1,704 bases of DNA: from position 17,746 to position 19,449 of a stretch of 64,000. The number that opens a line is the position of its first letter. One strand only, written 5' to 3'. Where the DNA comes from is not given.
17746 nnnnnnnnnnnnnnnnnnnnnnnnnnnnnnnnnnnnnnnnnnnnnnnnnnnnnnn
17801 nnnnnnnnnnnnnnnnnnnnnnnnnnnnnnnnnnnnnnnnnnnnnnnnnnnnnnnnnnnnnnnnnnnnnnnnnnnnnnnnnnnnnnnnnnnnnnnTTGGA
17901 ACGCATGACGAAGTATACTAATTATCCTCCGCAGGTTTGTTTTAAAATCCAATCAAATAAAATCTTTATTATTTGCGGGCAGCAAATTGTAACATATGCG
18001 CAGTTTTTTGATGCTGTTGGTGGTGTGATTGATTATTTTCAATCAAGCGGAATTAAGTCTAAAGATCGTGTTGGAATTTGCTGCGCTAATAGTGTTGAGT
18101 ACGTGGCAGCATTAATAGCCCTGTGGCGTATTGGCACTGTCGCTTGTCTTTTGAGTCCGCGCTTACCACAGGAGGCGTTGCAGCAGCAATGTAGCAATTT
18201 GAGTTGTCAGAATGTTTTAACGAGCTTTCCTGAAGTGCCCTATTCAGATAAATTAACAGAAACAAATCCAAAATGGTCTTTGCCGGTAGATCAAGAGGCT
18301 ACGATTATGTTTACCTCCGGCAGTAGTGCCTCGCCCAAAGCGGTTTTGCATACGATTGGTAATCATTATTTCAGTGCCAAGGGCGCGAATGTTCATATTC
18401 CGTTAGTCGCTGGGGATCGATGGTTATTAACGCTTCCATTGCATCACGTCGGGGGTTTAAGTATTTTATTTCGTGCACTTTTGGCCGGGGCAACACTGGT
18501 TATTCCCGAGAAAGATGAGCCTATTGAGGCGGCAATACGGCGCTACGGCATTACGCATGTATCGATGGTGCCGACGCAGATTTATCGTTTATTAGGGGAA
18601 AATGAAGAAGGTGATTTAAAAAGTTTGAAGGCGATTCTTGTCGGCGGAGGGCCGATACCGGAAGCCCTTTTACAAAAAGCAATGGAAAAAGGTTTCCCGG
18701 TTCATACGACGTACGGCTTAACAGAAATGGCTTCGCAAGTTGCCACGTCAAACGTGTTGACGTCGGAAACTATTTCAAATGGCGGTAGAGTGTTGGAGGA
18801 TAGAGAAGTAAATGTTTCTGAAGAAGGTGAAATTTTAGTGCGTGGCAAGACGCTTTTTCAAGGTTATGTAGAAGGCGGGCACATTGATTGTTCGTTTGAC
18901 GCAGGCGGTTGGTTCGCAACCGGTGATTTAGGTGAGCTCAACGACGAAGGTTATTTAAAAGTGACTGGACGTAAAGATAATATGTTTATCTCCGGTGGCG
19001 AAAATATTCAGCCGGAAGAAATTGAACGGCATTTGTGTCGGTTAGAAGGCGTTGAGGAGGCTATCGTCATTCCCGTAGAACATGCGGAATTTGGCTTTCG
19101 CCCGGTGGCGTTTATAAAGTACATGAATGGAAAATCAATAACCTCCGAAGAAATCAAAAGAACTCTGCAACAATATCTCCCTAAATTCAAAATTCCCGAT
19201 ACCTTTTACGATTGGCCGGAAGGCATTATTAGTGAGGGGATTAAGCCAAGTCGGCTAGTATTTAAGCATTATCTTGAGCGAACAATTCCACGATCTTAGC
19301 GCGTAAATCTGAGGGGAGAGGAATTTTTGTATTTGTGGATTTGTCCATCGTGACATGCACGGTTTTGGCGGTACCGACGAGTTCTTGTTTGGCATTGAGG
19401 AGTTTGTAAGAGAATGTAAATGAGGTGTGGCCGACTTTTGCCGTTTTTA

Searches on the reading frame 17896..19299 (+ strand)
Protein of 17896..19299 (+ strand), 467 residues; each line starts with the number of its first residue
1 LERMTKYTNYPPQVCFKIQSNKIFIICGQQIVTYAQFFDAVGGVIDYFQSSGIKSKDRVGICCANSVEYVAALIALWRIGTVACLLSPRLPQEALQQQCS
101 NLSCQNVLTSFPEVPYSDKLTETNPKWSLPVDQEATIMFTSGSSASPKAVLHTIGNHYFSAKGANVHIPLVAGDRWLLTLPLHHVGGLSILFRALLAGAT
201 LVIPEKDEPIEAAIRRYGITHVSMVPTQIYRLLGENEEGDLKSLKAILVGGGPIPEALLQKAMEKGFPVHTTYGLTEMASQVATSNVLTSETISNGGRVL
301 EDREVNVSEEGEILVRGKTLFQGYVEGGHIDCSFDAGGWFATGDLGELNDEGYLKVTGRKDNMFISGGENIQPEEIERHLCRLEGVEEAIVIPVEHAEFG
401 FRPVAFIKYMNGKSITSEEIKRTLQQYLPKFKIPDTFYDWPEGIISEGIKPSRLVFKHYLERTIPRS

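Call 81: search_protein_families(library=pfam, proteins=[window:17896-19299:+], max_evalue=0.0001)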
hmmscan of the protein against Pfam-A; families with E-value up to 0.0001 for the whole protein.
window:17896-19299:+ (467 aa): 2 families
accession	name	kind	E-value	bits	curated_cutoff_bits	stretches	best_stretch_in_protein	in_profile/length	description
PF00501.34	AMP-binding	-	3.7e-58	197.6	29.9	1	19-324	8-383/384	AMP-binding enzyme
PF13193.12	AMP-binding_C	-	6e-07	30.7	24.5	1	375-437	1-63/76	AMP-binding enzyme C-terminal domain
